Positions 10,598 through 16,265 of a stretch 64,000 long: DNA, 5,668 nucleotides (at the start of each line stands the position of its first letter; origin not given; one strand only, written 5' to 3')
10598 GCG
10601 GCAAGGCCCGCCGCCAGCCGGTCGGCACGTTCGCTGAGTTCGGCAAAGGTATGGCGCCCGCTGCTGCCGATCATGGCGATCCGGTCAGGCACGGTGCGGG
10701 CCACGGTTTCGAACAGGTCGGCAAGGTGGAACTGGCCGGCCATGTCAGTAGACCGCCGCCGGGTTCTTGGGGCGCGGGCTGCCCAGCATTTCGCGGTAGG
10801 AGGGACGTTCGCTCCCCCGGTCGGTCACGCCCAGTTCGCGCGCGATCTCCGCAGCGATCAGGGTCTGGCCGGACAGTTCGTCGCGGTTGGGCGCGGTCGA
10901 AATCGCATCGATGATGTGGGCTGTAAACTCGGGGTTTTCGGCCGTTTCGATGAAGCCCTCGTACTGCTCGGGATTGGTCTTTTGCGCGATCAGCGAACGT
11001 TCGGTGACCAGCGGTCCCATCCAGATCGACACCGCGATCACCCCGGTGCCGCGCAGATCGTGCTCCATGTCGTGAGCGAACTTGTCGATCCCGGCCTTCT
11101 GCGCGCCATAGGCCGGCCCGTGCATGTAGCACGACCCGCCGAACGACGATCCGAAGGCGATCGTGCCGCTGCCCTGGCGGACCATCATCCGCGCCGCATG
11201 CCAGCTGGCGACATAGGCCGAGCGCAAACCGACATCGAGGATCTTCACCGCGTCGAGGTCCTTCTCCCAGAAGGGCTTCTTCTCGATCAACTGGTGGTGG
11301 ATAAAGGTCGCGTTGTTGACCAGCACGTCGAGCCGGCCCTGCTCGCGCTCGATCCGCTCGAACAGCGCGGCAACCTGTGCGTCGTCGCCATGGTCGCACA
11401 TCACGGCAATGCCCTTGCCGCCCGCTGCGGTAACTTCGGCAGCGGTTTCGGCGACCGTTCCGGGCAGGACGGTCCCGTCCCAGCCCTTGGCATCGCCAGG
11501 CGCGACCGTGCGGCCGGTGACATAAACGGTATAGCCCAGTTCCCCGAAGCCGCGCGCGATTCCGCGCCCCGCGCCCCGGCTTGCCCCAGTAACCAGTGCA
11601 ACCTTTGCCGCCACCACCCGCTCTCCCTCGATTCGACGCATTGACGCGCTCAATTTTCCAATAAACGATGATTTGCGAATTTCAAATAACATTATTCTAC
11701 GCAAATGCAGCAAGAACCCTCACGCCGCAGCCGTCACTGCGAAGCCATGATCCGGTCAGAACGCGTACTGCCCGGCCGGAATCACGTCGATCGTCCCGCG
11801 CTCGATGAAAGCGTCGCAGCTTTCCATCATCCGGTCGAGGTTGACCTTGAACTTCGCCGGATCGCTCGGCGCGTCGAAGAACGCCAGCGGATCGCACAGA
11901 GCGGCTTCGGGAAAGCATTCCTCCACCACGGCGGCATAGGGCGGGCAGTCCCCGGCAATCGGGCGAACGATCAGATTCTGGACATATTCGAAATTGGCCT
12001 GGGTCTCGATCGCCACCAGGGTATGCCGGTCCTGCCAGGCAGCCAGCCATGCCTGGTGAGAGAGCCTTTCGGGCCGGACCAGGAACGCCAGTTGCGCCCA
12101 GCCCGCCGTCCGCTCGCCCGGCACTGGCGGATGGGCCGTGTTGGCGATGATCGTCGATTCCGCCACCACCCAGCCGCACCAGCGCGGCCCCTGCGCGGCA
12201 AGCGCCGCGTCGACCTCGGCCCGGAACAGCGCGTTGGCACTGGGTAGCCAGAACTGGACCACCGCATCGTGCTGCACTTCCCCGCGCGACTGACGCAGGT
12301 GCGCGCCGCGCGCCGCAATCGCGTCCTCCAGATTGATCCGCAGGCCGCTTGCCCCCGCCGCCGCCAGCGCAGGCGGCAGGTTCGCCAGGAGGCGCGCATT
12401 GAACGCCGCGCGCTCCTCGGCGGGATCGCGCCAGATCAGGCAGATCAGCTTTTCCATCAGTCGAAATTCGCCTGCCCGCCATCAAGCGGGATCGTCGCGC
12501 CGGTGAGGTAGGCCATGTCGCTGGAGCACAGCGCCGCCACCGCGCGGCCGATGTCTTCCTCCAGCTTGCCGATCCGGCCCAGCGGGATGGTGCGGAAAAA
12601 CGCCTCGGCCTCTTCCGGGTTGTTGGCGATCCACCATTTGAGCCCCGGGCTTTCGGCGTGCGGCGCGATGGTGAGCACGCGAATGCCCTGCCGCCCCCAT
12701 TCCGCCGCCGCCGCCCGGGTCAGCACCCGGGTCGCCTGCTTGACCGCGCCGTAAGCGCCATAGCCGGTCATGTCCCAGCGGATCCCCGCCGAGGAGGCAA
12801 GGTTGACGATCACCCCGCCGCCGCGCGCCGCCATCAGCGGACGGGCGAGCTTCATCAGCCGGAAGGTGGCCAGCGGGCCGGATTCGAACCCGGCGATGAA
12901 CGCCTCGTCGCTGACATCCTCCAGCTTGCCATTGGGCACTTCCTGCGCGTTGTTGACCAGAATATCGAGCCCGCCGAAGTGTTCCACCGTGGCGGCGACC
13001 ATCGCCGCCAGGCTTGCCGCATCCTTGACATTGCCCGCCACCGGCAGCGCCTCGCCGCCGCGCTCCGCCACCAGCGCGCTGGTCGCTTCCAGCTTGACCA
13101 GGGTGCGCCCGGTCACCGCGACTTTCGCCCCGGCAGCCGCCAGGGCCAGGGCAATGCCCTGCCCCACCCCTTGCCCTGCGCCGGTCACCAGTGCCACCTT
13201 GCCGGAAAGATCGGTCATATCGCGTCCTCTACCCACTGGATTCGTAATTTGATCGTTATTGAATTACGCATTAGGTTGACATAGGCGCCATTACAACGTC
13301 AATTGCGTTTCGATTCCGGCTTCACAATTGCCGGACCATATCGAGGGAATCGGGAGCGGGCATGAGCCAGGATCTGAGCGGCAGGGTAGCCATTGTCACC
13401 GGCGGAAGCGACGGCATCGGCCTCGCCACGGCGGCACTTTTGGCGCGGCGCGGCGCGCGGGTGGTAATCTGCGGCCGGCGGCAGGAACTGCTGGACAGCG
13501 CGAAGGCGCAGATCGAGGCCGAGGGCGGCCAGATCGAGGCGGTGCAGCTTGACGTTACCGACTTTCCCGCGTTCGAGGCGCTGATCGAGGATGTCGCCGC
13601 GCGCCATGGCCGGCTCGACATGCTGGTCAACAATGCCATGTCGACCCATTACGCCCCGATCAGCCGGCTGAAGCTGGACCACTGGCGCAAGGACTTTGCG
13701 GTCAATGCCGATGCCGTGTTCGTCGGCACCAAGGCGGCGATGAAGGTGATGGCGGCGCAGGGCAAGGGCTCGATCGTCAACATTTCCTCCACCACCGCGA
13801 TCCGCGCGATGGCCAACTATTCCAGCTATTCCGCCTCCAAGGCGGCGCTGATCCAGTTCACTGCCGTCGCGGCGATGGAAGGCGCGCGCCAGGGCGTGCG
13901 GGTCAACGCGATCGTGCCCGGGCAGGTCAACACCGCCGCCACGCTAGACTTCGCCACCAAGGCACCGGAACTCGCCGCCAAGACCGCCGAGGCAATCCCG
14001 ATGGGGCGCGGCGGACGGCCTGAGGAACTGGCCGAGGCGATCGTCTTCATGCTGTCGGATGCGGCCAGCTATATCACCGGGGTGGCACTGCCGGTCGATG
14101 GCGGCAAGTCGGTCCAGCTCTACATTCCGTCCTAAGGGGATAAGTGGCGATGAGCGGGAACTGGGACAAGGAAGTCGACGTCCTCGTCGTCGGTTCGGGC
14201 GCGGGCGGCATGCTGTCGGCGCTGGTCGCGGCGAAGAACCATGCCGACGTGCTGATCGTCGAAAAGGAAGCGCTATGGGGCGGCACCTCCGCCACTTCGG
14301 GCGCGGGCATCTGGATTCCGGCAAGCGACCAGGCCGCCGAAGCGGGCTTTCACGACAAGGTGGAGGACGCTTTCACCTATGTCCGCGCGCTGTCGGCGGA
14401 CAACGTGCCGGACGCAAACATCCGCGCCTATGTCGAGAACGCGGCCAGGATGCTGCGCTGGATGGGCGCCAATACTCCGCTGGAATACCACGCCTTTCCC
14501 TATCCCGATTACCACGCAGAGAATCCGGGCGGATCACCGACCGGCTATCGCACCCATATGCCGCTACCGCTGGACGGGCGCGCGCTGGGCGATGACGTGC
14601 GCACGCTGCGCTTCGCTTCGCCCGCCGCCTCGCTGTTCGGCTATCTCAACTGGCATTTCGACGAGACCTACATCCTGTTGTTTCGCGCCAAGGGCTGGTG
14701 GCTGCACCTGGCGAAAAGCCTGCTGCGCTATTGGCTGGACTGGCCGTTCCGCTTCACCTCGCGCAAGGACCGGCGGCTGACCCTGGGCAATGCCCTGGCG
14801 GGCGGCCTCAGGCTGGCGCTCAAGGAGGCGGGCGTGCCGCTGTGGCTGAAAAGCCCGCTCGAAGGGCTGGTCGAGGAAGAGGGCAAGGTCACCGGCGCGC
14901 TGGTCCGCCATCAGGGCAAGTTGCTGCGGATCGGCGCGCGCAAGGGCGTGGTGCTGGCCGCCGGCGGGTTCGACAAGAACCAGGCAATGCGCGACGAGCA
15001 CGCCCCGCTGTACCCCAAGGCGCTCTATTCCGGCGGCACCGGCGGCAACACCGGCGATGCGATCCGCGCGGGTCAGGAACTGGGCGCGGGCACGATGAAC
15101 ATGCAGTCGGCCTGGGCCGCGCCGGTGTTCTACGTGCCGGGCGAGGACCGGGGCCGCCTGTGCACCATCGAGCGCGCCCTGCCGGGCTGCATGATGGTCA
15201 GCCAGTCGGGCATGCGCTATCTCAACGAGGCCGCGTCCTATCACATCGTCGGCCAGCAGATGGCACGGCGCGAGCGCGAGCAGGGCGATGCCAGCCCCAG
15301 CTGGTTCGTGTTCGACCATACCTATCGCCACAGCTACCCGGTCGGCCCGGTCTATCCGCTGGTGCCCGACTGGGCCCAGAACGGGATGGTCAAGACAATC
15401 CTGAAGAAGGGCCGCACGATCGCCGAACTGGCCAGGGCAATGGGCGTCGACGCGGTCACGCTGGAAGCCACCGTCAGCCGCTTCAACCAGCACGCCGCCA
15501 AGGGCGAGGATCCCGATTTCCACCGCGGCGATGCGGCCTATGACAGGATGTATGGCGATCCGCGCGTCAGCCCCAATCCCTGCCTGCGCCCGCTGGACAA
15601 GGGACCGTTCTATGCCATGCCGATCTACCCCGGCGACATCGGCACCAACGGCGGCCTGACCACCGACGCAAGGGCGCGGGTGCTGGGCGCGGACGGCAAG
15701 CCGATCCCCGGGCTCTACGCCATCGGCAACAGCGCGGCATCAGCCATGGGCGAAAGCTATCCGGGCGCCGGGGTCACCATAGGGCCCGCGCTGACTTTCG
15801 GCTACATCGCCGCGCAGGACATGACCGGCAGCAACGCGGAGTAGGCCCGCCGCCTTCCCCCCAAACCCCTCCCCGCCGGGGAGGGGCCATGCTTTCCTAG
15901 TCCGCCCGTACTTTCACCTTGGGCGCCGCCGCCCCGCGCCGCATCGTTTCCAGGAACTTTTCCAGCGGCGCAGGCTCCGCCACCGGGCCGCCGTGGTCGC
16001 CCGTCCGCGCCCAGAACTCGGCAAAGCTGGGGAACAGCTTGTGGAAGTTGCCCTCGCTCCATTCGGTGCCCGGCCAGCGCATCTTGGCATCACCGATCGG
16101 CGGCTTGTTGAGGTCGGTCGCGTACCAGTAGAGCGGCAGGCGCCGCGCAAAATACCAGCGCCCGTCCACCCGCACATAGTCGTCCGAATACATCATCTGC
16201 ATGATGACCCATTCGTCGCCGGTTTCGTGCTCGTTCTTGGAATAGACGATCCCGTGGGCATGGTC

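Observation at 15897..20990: DUF1254/DUF1214 - P450 - DUF3604 lipoprotein - NTF2 operon joined by three ATGA overlaps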

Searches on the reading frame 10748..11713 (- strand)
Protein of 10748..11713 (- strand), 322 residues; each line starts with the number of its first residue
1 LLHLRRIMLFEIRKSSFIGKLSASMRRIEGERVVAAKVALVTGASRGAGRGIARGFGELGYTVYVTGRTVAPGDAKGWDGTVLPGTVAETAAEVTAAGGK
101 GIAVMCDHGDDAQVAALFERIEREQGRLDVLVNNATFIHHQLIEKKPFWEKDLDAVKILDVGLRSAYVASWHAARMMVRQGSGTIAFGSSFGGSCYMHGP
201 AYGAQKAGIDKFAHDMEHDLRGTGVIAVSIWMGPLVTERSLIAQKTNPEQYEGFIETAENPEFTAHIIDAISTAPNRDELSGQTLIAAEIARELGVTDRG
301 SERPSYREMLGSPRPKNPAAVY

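Call 13: search_protein_families(library=pfam, proteins=[window:10748-11713:-], max_evalue=0.00001)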
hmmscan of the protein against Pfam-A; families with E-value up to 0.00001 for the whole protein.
window:10748-11713:- (322 aa): 2 families
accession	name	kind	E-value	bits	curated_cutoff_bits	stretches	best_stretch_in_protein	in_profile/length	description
PF00106.31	adh_short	-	8.6e-30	104.1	26.6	1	37-238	1-185/195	short chain dehydrogenase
PF13561.12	adh_short_C2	-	5.7e-20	72.4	27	1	43-239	1-180/236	Enoyl-(Acyl carrier protein) reductase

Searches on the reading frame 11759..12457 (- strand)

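Call 13: search_protein_families(library=pfam, proteins=[window:11759-12457:-], max_evalue=0.00001)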
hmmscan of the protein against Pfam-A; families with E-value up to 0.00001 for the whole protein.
window:11759-12457:- (233 aa): 1 family
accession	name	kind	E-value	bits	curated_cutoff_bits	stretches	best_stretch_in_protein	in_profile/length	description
PF07110.17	EthD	-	6.7e-08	34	22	0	130-203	2-82/96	EthD domain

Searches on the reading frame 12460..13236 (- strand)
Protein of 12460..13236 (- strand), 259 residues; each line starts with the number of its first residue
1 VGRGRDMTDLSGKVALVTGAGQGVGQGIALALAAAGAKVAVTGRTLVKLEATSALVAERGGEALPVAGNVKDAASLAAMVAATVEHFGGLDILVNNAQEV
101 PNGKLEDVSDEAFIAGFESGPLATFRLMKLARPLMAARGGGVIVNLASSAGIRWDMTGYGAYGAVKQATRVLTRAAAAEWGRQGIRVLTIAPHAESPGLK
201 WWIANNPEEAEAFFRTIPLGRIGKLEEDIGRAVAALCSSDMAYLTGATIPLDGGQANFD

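Call 13: search_protein_families(library=pfam, proteins=[window:12460-13236:-], max_evalue=0.00001)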
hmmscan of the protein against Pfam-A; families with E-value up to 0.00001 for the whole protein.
window:12460-13236:- (259 aa): 3 families
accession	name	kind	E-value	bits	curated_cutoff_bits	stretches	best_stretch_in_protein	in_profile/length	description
PF13561.12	adh_short_C2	-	5.9e-47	160.7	27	1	19-254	1-234/236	Enoyl-(Acyl carrier protein) reductase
PF00106.31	adh_short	-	1.8e-39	135.7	26.6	1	13-193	1-180/195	short chain dehydrogenase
PF08659.16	KR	-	8.4e-06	26.3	22.6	0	15-190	3-173/180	KR domain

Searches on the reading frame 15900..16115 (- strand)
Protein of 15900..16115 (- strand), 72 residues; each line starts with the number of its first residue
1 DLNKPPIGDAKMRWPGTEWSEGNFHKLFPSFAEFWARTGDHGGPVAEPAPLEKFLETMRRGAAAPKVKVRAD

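Call 87: search_protein_families(library=pfam, proteins=[window:15900-16115:-], max_evalue=5)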
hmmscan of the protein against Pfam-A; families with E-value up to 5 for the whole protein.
window:15900-16115:- (72 aa): 0 families
